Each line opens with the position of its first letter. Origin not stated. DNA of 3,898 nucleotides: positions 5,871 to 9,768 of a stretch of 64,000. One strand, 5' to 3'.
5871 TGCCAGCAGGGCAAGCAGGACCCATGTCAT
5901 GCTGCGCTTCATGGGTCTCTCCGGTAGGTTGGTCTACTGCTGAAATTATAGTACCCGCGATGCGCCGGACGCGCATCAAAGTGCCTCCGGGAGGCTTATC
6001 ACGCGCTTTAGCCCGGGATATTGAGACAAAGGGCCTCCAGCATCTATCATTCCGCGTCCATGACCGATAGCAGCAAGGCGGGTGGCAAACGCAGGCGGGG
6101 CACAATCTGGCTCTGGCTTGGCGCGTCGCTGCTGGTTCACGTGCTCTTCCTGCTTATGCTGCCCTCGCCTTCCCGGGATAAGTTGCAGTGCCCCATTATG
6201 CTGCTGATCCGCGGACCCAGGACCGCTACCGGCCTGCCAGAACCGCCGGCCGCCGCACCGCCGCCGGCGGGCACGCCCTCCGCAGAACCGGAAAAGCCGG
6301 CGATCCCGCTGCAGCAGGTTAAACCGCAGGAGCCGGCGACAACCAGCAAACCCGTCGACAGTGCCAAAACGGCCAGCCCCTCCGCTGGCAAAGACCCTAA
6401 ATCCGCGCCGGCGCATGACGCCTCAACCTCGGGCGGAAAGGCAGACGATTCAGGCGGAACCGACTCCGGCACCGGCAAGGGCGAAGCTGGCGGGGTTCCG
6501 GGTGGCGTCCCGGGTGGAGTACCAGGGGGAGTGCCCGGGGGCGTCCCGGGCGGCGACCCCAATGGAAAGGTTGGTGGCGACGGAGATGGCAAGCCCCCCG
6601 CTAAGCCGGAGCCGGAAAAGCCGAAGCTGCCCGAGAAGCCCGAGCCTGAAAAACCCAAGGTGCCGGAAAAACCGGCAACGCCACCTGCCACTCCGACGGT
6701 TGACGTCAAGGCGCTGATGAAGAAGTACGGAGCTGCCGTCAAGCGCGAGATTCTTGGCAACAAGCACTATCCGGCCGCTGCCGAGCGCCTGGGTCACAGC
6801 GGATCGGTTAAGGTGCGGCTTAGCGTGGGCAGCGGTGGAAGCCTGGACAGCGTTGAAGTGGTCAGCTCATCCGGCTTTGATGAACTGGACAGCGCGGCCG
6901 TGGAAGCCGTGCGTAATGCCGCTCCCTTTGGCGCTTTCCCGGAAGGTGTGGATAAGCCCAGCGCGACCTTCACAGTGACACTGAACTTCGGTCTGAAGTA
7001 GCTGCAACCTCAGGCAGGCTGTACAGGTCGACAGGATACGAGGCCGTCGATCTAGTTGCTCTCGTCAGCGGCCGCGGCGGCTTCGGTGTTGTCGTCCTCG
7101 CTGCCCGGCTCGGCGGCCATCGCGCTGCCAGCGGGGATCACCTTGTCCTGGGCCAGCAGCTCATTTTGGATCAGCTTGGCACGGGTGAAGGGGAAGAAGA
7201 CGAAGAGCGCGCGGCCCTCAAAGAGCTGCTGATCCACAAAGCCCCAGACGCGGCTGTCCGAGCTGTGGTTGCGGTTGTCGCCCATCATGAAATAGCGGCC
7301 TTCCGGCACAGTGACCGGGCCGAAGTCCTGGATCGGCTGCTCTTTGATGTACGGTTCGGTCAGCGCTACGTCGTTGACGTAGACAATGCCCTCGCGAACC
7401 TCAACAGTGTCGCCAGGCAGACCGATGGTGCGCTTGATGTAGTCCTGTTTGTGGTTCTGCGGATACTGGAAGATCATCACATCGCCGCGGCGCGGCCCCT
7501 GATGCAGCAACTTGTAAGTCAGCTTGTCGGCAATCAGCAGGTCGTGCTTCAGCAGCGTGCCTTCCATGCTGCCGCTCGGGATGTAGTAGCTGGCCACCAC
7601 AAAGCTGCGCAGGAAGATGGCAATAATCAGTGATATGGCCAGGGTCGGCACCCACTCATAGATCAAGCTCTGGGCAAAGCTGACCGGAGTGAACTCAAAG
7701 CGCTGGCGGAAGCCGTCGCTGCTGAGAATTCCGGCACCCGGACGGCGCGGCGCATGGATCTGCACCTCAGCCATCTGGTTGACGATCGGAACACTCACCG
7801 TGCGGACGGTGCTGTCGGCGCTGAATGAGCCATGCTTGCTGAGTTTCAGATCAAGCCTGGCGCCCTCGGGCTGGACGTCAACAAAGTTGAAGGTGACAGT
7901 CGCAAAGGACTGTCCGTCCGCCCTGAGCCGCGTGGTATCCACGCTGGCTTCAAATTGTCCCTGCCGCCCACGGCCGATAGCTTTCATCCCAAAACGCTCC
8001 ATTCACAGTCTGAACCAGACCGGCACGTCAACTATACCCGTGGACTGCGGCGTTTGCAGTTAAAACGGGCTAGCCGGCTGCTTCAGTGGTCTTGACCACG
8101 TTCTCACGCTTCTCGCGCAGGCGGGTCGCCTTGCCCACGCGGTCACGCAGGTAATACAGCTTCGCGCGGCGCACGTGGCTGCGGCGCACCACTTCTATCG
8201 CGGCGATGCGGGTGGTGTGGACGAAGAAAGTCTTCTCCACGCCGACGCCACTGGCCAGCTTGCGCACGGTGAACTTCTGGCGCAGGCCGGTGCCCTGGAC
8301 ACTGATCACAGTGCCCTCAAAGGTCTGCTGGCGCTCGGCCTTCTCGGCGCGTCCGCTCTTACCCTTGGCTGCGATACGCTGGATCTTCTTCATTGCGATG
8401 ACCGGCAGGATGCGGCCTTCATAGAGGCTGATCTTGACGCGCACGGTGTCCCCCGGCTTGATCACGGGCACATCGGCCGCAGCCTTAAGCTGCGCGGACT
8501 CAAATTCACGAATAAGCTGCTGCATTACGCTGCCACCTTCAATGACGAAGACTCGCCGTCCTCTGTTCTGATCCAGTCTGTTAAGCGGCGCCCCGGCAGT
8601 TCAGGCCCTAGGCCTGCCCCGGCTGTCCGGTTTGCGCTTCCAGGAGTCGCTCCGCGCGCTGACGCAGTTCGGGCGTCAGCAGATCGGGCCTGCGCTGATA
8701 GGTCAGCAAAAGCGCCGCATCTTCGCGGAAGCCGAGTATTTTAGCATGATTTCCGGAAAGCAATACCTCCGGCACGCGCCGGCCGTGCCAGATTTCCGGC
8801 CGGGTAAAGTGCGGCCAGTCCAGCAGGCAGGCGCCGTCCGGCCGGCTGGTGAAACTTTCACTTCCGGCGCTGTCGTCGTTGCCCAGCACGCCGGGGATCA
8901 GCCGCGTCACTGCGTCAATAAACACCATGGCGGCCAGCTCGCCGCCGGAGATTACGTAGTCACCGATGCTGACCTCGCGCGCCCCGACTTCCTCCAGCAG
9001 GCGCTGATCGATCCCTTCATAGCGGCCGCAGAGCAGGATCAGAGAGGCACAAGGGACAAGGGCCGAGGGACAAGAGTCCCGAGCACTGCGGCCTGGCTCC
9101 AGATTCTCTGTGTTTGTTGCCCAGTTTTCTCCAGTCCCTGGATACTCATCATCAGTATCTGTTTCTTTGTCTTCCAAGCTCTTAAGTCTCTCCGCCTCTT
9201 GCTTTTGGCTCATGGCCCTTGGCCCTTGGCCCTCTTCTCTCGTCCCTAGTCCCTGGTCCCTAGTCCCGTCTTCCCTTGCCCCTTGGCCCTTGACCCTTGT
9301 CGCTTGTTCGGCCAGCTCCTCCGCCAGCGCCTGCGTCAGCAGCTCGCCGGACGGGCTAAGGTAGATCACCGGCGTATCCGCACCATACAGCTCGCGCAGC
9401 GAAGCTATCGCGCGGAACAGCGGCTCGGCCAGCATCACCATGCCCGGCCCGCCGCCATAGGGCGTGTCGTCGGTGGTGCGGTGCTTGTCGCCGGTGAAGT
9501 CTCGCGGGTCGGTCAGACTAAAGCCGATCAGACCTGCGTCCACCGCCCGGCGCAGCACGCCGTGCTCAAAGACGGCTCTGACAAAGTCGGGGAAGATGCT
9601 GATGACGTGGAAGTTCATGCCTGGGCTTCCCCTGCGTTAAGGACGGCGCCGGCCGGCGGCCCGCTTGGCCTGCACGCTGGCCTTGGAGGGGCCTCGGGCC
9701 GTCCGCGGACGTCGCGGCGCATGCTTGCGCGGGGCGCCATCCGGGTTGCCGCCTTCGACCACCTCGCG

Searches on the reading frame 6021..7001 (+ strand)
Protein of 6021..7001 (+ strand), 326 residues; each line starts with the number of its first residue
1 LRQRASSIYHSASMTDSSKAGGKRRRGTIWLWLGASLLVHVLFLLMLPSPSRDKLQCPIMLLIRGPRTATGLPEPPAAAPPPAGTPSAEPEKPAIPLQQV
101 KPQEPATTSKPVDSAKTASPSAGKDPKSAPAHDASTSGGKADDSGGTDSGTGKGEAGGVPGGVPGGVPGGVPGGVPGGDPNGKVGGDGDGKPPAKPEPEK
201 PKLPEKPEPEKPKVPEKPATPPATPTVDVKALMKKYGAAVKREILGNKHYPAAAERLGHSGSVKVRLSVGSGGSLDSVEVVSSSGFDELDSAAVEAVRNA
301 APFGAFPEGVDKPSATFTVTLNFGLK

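Call 80: search_protein_families(library=pfam, proteins=[window:6021-7001:+], max_evalue=0.0001)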
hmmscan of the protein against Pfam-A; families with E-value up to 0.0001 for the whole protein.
window:6021-7001:+ (326 aa): 2 families
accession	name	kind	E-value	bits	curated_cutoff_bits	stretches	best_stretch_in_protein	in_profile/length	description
PF03544.19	TonB_C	-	3.4e-17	63.1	24.6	1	247-325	2-79/79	Gram-negative bacterial TonB protein C-terminal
PF13103.11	TonB_2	-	3.1e-08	34.1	22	1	235-318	3-84/85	TonB C terminal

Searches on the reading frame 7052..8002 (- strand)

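Call 80: search_protein_families(library=pfam, proteins=[window:7052-8002:-], max_evalue=0.0001)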
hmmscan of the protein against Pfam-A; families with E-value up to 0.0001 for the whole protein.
window:7052-8002:- (316 aa): 1 family
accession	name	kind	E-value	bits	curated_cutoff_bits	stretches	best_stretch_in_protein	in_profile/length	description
PF10502.14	Peptidase_S26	-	1.6e-49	168.5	22.9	1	115-270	2-168/168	Signal peptidase, peptidase S26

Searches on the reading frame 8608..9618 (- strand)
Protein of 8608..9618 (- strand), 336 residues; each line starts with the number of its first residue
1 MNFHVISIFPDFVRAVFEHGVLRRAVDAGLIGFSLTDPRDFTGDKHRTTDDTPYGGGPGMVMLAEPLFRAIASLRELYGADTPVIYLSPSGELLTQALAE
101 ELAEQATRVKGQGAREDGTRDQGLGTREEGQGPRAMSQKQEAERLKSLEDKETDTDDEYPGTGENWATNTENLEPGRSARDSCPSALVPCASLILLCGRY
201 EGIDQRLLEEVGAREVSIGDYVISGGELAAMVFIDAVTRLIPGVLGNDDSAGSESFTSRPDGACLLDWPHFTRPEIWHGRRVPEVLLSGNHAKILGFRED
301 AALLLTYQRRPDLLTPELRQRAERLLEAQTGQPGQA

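Call 80: search_protein_families(library=pfam, proteins=[window:8608-9618:-], max_evalue=0.0001)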
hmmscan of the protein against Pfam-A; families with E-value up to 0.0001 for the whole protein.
window:8608-9618:- (336 aa): 1 family
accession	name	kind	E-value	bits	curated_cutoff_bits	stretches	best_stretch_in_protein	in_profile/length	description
PF01746.26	tRNA_m1G_MT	-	3.1e-48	164.5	27.3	2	177-311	68-195/195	tRNA (Guanine-1)-methyltransferase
